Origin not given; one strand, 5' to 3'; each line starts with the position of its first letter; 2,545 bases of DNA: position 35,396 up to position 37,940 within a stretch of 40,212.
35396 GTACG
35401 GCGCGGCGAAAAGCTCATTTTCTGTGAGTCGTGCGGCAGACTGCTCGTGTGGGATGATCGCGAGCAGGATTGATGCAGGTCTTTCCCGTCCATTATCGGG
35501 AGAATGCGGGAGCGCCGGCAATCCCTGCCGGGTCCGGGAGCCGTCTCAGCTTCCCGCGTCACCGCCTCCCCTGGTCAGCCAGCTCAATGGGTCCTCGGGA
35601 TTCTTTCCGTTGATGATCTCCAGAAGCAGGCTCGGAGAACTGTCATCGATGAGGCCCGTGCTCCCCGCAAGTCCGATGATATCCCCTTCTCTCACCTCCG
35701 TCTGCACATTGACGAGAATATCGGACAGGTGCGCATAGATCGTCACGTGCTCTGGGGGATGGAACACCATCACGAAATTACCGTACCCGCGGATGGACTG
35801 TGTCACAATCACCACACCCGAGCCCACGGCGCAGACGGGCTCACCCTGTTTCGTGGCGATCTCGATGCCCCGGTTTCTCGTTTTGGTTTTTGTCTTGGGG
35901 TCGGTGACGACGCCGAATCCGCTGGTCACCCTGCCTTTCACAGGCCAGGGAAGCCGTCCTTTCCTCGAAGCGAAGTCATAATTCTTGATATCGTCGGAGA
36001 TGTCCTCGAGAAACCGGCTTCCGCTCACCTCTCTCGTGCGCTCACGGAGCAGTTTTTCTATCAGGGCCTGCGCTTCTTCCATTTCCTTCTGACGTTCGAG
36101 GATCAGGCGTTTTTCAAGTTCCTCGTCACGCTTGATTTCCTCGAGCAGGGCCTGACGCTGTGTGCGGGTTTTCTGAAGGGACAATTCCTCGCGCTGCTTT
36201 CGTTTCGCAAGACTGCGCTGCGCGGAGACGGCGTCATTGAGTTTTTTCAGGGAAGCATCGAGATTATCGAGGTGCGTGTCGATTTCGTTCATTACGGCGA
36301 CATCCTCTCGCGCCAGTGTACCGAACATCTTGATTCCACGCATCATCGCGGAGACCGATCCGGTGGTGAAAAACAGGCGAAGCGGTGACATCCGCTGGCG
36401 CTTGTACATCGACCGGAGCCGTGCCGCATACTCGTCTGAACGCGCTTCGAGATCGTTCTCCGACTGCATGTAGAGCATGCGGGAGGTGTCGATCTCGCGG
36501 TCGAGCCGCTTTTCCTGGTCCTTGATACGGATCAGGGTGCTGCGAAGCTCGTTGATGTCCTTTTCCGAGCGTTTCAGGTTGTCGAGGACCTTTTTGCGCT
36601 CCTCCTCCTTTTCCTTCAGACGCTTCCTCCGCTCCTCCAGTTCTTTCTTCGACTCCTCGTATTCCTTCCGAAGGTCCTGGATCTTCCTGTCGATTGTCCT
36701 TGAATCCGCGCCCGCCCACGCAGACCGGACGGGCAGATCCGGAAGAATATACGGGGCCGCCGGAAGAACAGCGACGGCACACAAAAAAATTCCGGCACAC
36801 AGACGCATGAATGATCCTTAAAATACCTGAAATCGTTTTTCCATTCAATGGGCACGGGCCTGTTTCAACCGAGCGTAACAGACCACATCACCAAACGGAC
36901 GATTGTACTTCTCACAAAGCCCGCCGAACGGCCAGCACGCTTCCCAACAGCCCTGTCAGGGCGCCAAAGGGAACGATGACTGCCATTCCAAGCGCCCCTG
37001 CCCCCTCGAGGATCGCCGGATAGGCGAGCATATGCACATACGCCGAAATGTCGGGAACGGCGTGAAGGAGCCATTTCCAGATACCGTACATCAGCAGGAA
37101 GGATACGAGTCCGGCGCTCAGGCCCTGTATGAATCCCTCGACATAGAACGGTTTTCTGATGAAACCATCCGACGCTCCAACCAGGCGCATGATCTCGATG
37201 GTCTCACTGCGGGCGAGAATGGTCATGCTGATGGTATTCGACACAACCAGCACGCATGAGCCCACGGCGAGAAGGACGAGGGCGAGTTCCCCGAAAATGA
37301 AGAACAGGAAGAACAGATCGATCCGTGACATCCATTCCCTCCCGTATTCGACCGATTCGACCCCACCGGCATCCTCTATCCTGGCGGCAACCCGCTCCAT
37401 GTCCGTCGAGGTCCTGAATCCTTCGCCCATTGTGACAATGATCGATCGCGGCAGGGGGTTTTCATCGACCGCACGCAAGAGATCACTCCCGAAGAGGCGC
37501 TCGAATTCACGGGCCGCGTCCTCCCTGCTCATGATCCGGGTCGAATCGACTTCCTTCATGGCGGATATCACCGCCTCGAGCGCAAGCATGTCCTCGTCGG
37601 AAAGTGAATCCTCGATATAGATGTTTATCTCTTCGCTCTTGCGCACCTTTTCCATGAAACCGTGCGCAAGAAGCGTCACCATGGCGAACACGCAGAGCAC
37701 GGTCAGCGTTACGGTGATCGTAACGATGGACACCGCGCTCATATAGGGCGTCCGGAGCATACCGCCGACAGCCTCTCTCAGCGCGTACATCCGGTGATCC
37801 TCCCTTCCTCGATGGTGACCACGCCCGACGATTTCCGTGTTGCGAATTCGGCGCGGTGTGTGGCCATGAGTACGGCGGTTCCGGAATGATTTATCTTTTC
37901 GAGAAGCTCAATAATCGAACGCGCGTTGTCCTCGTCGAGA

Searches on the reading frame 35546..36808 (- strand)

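Call 82: search_protein_families(library=pfam, proteins=[window:35546-36808:-], max_evalue=0.00001)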
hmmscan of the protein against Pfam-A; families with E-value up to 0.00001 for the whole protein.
window:35546-36808:- (420 aa): 1 family
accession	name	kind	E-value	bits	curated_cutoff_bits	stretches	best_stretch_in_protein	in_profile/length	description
PF01551.29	Peptidase_M23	-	1.4e-21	76.9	28.7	1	311-407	2-96/96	Peptidase family M23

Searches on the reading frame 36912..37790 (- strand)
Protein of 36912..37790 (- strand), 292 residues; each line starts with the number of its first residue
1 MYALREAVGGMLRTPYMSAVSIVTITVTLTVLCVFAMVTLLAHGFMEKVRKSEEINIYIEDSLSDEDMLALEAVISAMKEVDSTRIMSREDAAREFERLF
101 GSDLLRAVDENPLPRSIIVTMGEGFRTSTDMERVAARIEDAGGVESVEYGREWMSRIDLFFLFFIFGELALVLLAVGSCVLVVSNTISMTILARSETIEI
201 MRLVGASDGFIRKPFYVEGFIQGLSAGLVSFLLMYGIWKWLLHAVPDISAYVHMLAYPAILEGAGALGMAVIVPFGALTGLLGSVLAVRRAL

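Call 82: search_protein_families(library=pfam, proteins=[window:36912-37790:-], max_evalue=0.00001)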
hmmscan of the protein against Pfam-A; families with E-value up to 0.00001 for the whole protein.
window:36912-37790:- (292 aa): 2 families
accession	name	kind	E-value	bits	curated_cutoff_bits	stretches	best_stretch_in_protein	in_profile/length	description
PF18075.7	FtsX_ECD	-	1e-15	58.5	23.5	1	54-147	2-96/96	FtsX extracellular domain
PF02687.27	FtsX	-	1.4e-11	44.9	25.5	1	171-291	3-115/120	FtsX-like permease C-terminal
